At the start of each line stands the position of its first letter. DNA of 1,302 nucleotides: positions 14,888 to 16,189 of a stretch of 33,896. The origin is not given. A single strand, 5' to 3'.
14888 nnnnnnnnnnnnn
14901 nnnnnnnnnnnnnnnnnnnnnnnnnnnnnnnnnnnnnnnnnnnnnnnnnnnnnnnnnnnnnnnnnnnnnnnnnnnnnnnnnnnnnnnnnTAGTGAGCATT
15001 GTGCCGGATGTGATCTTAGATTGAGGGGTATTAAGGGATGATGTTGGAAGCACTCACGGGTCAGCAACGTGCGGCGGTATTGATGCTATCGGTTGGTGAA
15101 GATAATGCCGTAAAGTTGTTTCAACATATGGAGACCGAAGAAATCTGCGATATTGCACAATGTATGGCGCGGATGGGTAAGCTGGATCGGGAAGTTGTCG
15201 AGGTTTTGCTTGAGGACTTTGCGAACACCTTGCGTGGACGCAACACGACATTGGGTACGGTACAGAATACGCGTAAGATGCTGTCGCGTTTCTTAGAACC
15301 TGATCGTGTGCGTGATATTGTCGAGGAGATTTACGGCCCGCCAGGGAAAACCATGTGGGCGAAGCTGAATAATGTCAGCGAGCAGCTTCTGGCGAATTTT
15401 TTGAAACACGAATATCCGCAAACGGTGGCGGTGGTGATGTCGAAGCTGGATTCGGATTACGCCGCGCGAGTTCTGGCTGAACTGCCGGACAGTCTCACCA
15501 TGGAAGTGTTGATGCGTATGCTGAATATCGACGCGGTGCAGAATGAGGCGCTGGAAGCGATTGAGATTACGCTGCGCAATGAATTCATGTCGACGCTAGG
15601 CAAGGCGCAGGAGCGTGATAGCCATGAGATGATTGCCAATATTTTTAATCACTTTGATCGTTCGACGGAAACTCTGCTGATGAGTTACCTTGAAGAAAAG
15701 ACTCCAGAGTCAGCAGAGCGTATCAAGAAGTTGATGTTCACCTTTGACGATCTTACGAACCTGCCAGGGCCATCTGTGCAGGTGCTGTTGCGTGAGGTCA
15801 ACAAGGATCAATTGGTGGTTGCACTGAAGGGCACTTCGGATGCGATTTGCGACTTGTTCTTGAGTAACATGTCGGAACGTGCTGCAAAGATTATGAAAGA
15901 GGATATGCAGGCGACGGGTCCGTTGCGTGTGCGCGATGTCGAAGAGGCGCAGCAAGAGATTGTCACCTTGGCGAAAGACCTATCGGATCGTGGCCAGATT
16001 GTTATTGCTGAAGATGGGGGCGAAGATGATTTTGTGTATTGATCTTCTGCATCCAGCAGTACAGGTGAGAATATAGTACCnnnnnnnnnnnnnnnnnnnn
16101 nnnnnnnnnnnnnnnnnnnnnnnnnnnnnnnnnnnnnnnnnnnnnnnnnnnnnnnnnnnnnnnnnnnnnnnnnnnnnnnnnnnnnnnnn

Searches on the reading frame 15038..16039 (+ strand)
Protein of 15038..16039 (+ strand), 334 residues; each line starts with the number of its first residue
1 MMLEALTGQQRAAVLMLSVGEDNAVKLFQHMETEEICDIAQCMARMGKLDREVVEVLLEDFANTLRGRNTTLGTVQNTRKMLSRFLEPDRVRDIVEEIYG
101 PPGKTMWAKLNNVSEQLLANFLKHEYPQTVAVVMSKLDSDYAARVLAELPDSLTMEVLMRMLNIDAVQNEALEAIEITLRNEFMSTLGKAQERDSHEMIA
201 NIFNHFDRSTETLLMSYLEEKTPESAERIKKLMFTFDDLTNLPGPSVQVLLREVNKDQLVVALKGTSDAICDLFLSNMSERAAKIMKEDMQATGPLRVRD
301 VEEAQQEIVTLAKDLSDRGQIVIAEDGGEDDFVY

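Call 49: search_protein_families(library=pfam, proteins=[window:15038-16039:+], max_evalue=0.001)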
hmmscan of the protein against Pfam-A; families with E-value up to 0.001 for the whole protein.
window:15038-16039:+ (334 aa): 4 families
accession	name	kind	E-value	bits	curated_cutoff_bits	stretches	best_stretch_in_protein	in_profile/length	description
PF01706.21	FliG_C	-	1.8e-40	138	23.3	1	217-323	2-108/108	FliG C-terminal domain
PF14842.11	FliG_N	-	5.3e-30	104.5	25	2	6-107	2-104/104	FliG N-terminal domain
PF14841.11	FliG_M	-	5e-27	94.4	25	1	116-187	2-73/76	FliG middle domain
PF03448.22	MgtE_N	-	1.3e-08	35.7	25.9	1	108-161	32-85/102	MgtE intracellular N domain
